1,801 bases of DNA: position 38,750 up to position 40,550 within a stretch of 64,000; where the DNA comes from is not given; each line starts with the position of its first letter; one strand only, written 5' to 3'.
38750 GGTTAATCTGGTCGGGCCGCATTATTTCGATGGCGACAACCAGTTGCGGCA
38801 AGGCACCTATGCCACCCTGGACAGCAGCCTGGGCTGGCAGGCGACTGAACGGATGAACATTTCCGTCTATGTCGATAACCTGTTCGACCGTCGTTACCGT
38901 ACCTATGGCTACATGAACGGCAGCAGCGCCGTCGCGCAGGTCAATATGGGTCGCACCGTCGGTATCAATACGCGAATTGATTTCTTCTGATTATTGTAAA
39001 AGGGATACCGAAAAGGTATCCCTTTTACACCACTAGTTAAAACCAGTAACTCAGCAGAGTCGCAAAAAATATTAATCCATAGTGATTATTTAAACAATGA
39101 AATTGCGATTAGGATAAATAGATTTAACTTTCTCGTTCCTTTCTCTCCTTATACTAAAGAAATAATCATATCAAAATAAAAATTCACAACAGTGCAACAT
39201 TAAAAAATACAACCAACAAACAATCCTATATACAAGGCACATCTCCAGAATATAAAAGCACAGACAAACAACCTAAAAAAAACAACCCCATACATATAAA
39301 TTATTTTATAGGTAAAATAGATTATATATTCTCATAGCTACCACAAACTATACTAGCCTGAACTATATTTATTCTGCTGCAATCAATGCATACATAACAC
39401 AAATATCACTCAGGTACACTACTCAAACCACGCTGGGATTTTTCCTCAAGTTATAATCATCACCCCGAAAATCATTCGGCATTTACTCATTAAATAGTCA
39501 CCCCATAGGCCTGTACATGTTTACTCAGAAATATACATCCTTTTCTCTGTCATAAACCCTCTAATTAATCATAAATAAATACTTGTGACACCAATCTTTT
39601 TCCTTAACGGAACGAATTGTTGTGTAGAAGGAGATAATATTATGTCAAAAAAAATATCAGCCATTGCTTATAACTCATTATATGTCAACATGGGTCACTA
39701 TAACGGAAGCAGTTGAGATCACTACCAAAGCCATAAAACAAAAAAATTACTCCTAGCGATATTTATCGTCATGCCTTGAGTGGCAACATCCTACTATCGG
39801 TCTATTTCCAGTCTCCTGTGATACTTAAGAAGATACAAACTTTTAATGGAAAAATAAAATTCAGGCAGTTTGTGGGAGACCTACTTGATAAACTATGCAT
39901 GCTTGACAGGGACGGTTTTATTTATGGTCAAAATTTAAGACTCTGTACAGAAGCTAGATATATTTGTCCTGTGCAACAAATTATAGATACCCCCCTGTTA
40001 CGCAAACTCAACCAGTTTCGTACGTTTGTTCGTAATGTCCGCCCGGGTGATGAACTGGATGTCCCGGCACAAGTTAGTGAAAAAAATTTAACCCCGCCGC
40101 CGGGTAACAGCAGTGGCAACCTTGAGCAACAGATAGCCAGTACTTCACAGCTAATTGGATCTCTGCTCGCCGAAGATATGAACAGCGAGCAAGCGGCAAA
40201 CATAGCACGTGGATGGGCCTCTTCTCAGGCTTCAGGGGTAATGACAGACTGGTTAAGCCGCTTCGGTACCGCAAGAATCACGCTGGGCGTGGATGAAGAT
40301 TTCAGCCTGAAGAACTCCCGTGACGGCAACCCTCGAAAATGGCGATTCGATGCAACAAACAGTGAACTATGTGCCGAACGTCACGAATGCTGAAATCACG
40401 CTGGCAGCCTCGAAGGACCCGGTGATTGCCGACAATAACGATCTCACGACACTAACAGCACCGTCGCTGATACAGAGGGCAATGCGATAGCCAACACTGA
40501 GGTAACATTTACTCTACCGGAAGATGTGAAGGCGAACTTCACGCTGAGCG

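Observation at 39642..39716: Small ORF with a strong Shine-Dalgarno inside the AT-rich junction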

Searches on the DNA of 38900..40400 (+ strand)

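Call 4: search_dna_similar(query=window:38991-40000:+, collection=ecoli_genomes, mode=near, max_rows=30, rows=spread)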
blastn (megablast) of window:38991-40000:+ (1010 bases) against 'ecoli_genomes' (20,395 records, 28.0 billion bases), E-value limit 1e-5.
Records with a match: 2259; places in all: 2277; records where one place covers at least 80% of the query: 2229.
Genomes with a match: 2258 of 5426; with a place that covers at least 80% of the query: 2228. Places per genome that has any: lowest 1, median 1, highest 2. On chromosomes: 2273 places; on plasmids: 4.
Best place of each record, by identity: >=99% 1728; 95-99% 531.
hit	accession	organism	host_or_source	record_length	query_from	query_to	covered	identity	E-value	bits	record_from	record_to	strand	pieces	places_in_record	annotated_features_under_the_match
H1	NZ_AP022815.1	Escherichia coli strain JE86-ST05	Homo sapiens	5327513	1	1010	100%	100.0%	0e+0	1866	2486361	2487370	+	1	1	inverse autotransporter beta domain-containing protein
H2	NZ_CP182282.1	Escherichia coli strain F8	pig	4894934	1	1010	100%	99.9%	0e+0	1858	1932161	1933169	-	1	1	inverse autotransporter beta domain-containing protein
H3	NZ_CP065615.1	Escherichia coli strain FDAARGOS_943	missing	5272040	1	1010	100%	99.8%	0e+0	1853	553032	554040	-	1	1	inverse autotransporter beta domain-containing protein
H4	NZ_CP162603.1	Escherichia coli strain PEC1020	Envirnment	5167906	1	1010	100%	99.8%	0e+0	1853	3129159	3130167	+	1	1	inverse autotransporter beta-barrel domain-containing protein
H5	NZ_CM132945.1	Escherichia coli strain 405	Homo sapiens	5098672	1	1010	100%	99.8%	0e+0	1853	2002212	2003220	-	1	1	inverse autotransporter beta domain-containing protein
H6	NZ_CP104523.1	Escherichia coli strain E7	Poultry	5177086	1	1010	100%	99.7%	0e+0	1847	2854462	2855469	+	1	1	inverse autotransporter beta domain-containing protein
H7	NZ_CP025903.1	Escherichia coli strain 300709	Homo sapiens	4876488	1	1010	100%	99.6%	0e+0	1842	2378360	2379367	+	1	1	inverse autotransporter beta domain-containing protein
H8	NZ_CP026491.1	Escherichia coli strain HS13-1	Homo sapiens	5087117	1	1010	100%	99.4%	0e+0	1829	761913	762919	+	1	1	inverse autotransporter beta domain-containing protein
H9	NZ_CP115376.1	Escherichia coli strain CUVET20-PYO4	dog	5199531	1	1010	100%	99.4%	0e+0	1829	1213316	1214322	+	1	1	inverse autotransporter beta domain-containing protein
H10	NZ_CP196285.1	Escherichia coli strain ECamp083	Homo sapiens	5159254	1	1010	100%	99.4%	0e+0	1829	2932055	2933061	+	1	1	inverse autotransporter beta domain-containing protein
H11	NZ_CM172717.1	Escherichia coli strain FCI54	Homo sapiens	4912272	1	1010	100%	99.4%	0e+0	1829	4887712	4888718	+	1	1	inverse autotransporter beta domain-containing protein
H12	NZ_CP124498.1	Escherichia coli strain AVS0655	environmental: river/lake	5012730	1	1010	100%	99.3%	0e+0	1823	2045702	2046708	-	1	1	inverse autotransporter beta domain-containing protein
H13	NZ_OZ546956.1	Escherichia coli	Homo sapiens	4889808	1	1010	100%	99.3%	0e+0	1823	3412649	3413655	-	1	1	inverse autotransporter beta domain-containing protein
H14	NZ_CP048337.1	Escherichia coli strain 142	environment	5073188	1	1010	100%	99.2%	0e+0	1818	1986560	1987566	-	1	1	inverse autotransporter beta domain-containing protein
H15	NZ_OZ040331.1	Escherichia coli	-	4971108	1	1010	100%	99.2%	0e+0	1818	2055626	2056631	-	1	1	inverse autotransporter beta domain-containing protein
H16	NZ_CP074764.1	Escherichia coli strain B1_2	bovine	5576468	1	1010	100%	99.1%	0e+0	1812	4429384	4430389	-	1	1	inverse autotransporter beta domain-containing protein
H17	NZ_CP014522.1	Escherichia coli strain ZH063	Homo sapiens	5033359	1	1010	100%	99.0%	0e+0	1807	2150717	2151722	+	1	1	inverse autotransporter beta domain-containing protein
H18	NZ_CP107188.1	Escherichia coli strain R2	human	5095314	1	1010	100%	99.0%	0e+0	1807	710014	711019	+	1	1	inverse autotransporter beta domain-containing protein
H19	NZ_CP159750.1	Escherichia coli strain Z22-2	hospital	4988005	1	1010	100%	99.0%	0e+0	1807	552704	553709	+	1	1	inverse autotransporter beta domain-containing protein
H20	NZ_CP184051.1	Escherichia coli strain 1444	Homo sapiens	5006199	1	1010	100%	99.0%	0e+0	1807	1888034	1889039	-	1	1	inverse autotransporter beta domain-containing protein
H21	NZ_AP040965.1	Escherichia coli strain g1-11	Homo sapiens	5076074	1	1010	100%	99.0%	0e+0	1807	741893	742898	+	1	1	inverse autotransporter beta domain-containing protein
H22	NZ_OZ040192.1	Escherichia coli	-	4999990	1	1010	100%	99.0%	0e+0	1807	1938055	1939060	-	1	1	inverse autotransporter beta domain-containing protein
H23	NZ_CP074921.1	Escherichia coli strain 07_3986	Homo sapiens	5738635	1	1010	100%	98.9%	0e+0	1801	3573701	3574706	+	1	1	inverse autotransporter beta domain-containing protein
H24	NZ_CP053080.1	Escherichia coli strain HB37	chicken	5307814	1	1010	100%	98.8%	0e+0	1794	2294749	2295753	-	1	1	inverse autotransporter beta domain-containing protein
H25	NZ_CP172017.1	Escherichia coli strain EcN_Sk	Homo sapiens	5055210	1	1010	100%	98.8%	0e+0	1794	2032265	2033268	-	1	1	inverse autotransporter beta domain-containing protein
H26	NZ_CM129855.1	Escherichia coli strain SW071611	wastewater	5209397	1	1010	100%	98.7%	0e+0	1790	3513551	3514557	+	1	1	inverse autotransporter beta domain-containing protein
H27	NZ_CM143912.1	Escherichia coli strain E04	Homo sapiens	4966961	1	1010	100%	98.6%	0e+0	1811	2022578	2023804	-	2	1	hypothetical protein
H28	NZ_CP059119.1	Escherichia coli strain Ec42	Homo sapiens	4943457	1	1010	100%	98.5%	0e+0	1804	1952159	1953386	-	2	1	hypothetical protein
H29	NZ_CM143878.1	Escherichia coli strain E11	Homo sapiens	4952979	1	1010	100%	98.4%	0e+0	1772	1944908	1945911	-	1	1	inverse autotransporter beta domain-containing protein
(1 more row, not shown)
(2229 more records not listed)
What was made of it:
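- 38991..39997 (+): AT-rich (33% GC) HPI DNA downstream of fyuA. It is island DNA, not E. coli core. Present in 2258 of 5426 complete E. coli genomes (call 4).
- The window is identical over 1010 nt to an independent assembly, JE86-ST05 (call 4).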

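Call 6: get_annotated_region(hit=H1, flank=4000)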
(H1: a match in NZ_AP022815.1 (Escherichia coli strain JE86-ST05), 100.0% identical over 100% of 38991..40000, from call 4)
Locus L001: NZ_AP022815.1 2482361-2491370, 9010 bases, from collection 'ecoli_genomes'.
description: Escherichia coli strain JE86-ST05 chromosome, complete genome
organism: Escherichia coli strain JE86-ST05 (NCBI taxid 562)
replicon: chromosome; assembly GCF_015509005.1
host: Homo sapiens; source: -; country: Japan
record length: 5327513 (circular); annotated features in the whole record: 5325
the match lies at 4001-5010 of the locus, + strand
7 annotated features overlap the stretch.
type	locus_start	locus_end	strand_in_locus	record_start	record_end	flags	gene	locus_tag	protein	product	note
CDS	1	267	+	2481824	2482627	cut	ybtT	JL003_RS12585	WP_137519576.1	yersiniabactin biosynthesis thioesterase YbtT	-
CDS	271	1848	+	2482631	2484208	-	ybtE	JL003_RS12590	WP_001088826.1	yersiniabactin biosynthesis salycil-AMP ligase YbtE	-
CDS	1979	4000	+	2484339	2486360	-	fyuA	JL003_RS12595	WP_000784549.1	siderophore yersiniabactin receptor FyuA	-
CDS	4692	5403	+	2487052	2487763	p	-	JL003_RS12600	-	inverse autotransporter beta domain-containing protein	frameshifted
CDS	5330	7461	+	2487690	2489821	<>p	-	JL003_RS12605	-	Ig-like domain-containing protein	frameshifted; incomplete; partial in the middle of a contig; missing N-terminus and C-terminus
CDS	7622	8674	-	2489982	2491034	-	-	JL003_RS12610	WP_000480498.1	glycosyltransferase family 9 protein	-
CDS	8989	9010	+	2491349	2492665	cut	shiA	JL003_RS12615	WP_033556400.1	shikimate transporter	-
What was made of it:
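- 36969..38990 (+): fyuA, the yersiniabactin receptor and last gene of the HPI core. RefSeq annotates it as fyuA, WP_000784549.1, in a genome 100% identical over the 1010-nt query 38991-40000 (call 6).
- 39998..40319 (+): yeeJ remnant (K-12 yeeJ nt about 220-550), lacking the signal peptide and the start of the LysM domain. PGAP calls it a pseudogene, 'inverse autotransporter beta domain-containing protein, frameshifted' (call 6).
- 40321..42396 (+): Distal yeeJ remnants, after an internal deletion of about 3.7 kb and a second smaller one. PGAP calls it an 'Ig-like domain-containing protein' pseudogene (call 6).
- (10) RefSeq annotates this exact sequence as a frameshifted pseudogene (call 6).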

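Call 7: get_annotated_region(hit=H27, flank=3000)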
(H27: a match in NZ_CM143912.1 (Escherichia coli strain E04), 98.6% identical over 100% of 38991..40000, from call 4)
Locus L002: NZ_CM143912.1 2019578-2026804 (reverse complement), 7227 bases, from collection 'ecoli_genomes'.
description: Escherichia coli strain E04 chromosome, whole genome shotgun sequence
organism: Escherichia coli strain E04 (NCBI taxid 562)
replicon: chromosome; assembly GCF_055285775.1
host: Homo sapiens; source: urine sample; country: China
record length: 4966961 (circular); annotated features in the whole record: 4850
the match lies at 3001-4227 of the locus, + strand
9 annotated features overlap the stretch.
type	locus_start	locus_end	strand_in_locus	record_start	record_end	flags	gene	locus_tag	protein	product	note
CDS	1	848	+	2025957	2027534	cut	ybtE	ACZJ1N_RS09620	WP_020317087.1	yersiniabactin biosynthesis salycil-AMP ligase YbtE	-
CDS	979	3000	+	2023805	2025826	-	fyuA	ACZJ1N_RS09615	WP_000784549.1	siderophore yersiniabactin receptor FyuA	-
CDS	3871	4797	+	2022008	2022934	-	-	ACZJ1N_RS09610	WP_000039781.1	hypothetical protein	-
CDS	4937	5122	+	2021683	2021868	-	-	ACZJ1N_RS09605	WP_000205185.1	AlpA family transcriptional regulator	-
CDS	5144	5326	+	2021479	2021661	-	-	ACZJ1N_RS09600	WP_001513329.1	hypothetical protein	-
CDS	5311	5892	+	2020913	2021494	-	-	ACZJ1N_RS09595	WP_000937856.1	DUF2857 domain-containing protein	-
CDS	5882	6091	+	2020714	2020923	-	-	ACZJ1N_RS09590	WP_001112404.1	TraR/DksA family transcriptional regulator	-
CDS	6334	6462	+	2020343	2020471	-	-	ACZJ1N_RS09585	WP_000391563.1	Hha/YmoA family nucleoid-associated regulatory protein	-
CDS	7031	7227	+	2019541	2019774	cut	-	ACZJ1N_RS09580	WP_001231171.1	hypothetical protein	-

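Call 14: search_dna_similar(query=window:39600-39689:+, collection=ecoli_genomes, mode=near, max_rows=12, rows=spread)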
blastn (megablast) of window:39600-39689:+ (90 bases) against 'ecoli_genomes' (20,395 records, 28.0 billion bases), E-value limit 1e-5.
Records with a match: 2245; places in all: 2247; records where one place covers at least 80% of the query: 2245.
Genomes with a match: 2244 of 5426; with a place that covers at least 80% of the query: 2244. Places per genome that has any: lowest 1, median 1, highest 2. On chromosomes: 2245 places; on plasmids: 2.
Best place of each record, by identity: >=99% 541; 95-99% 1704.
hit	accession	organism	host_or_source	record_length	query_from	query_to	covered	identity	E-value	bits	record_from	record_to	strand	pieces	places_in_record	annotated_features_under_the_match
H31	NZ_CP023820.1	Escherichia coli strain 7/2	Homo sapiens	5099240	1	90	100%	100.0%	7e-39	167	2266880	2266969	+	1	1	inverse autotransporter beta domain-containing protein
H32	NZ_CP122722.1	Escherichia coli strain ETEC1747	Sus scrofa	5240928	1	90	100%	100.0%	7e-39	167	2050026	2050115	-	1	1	inverse autotransporter beta domain-containing protein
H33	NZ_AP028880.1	Escherichia coli strain N61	Bos taurus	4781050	1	90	100%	100.0%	7e-39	167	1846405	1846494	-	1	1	inverse autotransporter beta domain-containing protein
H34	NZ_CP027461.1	Escherichia coli strain 95-3322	missing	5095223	1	90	100%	98.9%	1e-36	159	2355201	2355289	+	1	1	inverse autotransporter beta domain-containing protein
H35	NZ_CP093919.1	Escherichia coli strain ST167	Felis catus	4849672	1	90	100%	98.9%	1e-36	159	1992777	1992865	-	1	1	hypothetical protein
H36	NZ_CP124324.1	Escherichia coli strain AVS0536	wastewater treatment plant efflux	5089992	1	90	100%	98.9%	1e-36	159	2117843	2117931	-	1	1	inverse autotransporter beta domain-containing protein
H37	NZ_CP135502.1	Escherichia coli strain isolateA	Homo sapiens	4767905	1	90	100%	98.9%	1e-36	159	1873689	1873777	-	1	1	hypothetical protein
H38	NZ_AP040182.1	Escherichia coli strain NR363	Homo sapiens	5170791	1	90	100%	98.9%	1e-36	159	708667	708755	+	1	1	inverse autotransporter beta domain-containing protein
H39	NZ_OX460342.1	Escherichia coli strain EC0880B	Derived from parental isolate EC0880B ...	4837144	1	90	100%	98.9%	1e-36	159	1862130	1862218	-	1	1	inverse autotransporter beta domain-containing protein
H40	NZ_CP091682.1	Escherichia coli strain KKo003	river water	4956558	1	90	100%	97.8%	6e-35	154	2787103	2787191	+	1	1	inverse autotransporter beta domain-containing protein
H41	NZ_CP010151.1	Escherichia coli strain D8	dog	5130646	1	90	100%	96.7%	3e-33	148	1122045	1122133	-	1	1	inverse autotransporter beta domain-containing protein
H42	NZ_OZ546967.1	Escherichia coli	Homo sapiens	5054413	7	90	93%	100.0%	2e-35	156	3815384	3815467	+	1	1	inverse autotransporter beta domain-containing protein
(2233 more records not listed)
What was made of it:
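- Tried and rejected: Sequencing error was considered and rejected for the first A-run, because 541 genomes share the allele (call 14).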

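Call 15: search_dna_similar(query=L002:3829-3917:+, collection=ecoli_genomes, mode=near, max_rows=12, rows=spread)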
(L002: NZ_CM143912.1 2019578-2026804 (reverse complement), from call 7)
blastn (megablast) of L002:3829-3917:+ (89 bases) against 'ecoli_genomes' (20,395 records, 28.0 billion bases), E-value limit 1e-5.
Records with a match: 2245; places in all: 2247; records where one place covers at least 80% of the query: 2245.
Genomes with a match: 2244 of 5426; with a place that covers at least 80% of the query: 2244. Places per genome that has any: lowest 1, median 1, highest 2. On chromosomes: 2245 places; on plasmids: 2.
Best place of each record, by identity: >=99% 1180; 95-99% 1065.
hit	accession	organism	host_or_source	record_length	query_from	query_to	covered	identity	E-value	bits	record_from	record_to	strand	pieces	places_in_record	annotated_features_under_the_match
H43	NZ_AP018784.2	Escherichia coli strain SK1144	-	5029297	1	89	100%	100.0%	3e-38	165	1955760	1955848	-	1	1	inverse autotransporter beta domain-containing protein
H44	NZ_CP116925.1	Escherichia coli strain MLI104K2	Homo sapiens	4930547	1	89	100%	100.0%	3e-38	165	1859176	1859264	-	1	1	inverse autotransporter beta domain-containing protein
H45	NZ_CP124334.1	Escherichia coli strain AVS0786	wastewater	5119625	1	89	100%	100.0%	3e-38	165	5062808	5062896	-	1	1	inverse autotransporter beta domain-containing protein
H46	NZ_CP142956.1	Escherichia coli strain EC200461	Homo sapiens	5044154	1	89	100%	100.0%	3e-38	165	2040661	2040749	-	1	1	inverse autotransporter beta domain-containing protein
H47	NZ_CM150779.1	Escherichia coli strain OXA-181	Homo sapiens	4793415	1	89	100%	100.0%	3e-38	165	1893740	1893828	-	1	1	inverse autotransporter beta domain-containing protein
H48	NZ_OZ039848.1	Escherichia coli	-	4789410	1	89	100%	100.0%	3e-38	165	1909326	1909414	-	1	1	inverse autotransporter beta domain-containing protein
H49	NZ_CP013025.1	Escherichia coli strain 2009C-3133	Homo sapiens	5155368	1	89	100%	98.9%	1e-36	159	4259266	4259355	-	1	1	inverse autotransporter beta domain-containing protein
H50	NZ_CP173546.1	Escherichia coli strain 98205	Homo sapiens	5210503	1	89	100%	98.9%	1e-36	159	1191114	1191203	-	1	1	inverse autotransporter beta domain-containing protein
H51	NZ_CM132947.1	Escherichia coli strain 405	Homo sapiens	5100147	1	89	100%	98.9%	1e-36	159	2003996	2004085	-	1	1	inverse autotransporter beta domain-containing protein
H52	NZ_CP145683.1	Escherichia coli strain S1-KEN-07-A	Homo sapiens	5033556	1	89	100%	98.9%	1e-36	159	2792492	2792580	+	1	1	inverse autotransporter beta domain-containing protein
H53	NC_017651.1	Escherichia coli str. 'clone D i2' strain clone D i2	-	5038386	1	89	100%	97.8%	6e-35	154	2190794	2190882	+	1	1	inverse autotransporter beta domain-containing protein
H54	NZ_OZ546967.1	Escherichia coli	Homo sapiens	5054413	7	89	93%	98.8%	3e-33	148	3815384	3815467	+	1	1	inverse autotransporter beta domain-containing protein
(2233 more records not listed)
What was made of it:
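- The ORF is absent from at least 1180 of 2245 records with the same DNA (call 15).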

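Call 16: get_annotated_region(hit=H43, flank=9000)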
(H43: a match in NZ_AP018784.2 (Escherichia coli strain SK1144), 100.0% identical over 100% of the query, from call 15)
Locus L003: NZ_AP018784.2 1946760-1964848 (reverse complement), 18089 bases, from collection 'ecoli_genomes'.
description: Escherichia coli strain SK1144 chromosome, complete genome
organism: Escherichia coli strain SK1144 (NCBI taxid 562)
replicon: chromosome; assembly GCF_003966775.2
host: -; source: -; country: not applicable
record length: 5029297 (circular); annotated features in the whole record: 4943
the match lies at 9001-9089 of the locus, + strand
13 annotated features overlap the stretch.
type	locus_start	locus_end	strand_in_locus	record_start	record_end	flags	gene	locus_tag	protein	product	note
CDS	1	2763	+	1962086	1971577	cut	irp1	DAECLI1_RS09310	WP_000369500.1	yersiniabactin polyketide synthase HMWP1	-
CDS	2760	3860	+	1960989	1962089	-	ybtU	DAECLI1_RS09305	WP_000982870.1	yersiniabactin biosynthesis oxidoreductase YbtU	-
CDS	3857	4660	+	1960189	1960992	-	ybtT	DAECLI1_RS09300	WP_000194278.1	yersiniabactin biosynthesis thioesterase YbtT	-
CDS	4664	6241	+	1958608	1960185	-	ybtE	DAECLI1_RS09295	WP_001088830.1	yersiniabactin biosynthesis salycil-AMP ligase YbtE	-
CDS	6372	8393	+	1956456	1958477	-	fyuA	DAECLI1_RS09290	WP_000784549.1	siderophore yersiniabactin receptor FyuA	-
CDS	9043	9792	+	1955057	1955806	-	-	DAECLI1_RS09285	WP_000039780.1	inverse autotransporter beta domain-containing protein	-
CDS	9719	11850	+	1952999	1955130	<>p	-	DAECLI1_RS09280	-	Ig-like domain-containing protein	frameshifted; internal stop; incomplete; partial in the middle of a contig; missing N-terminus and C-terminus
CDS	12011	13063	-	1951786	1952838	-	-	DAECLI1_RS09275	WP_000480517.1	glycosyltransferase family 9 protein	-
CDS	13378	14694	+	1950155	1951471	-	shiA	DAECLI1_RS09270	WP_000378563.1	shikimate transporter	-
CDS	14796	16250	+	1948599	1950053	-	amn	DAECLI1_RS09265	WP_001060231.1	AMP nucleosidase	-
CDS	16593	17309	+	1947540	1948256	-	yeeN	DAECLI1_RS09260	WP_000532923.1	YebC/PmpR family DNA-binding transcriptional regulator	-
tRNA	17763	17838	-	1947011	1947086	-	-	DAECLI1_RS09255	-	tRNA-Asn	-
CDS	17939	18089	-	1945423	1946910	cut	yeeO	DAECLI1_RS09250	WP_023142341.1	toxic metabolite efflux MATE transporter YeeO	-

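Call 17: get_annotated_region(hit=H35, flank=3000)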
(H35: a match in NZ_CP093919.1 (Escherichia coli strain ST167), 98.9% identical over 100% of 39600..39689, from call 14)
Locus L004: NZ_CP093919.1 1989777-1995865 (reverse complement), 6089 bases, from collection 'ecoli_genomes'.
description: Escherichia coli strain ST167 chromosome, complete genome
organism: Escherichia coli strain ST167 (NCBI taxid 562)
replicon: chromosome; assembly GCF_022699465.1
host: Felis catus; source: liver; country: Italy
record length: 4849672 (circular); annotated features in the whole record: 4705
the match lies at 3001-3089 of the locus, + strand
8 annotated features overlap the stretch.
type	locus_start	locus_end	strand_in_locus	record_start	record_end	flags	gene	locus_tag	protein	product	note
CDS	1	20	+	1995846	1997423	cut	ybtE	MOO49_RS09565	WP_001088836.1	yersiniabactin biosynthesis salycil-AMP ligase YbtE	-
CDS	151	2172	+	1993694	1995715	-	fyuA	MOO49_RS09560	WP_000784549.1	siderophore yersiniabactin receptor FyuA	-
CDS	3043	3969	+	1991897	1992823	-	-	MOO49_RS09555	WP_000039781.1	hypothetical protein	-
CDS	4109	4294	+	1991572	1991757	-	-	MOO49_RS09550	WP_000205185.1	AlpA family transcriptional regulator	-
CDS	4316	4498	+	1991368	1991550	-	-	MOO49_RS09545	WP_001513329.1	hypothetical protein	-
CDS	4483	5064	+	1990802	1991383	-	-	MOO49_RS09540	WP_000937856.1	DUF2857 domain-containing protein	-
CDS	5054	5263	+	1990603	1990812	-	-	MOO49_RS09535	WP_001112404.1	TraR/DksA family transcriptional regulator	-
CDS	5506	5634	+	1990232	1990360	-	-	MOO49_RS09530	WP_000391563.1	Hha/YmoA family nucleoid-associated regulatory protein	-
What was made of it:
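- On 5' end of the 308-aa HPI/ICE backbone gene (WP_000039781.1 family): The fyuA side is met (calls 6, 7, 17).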
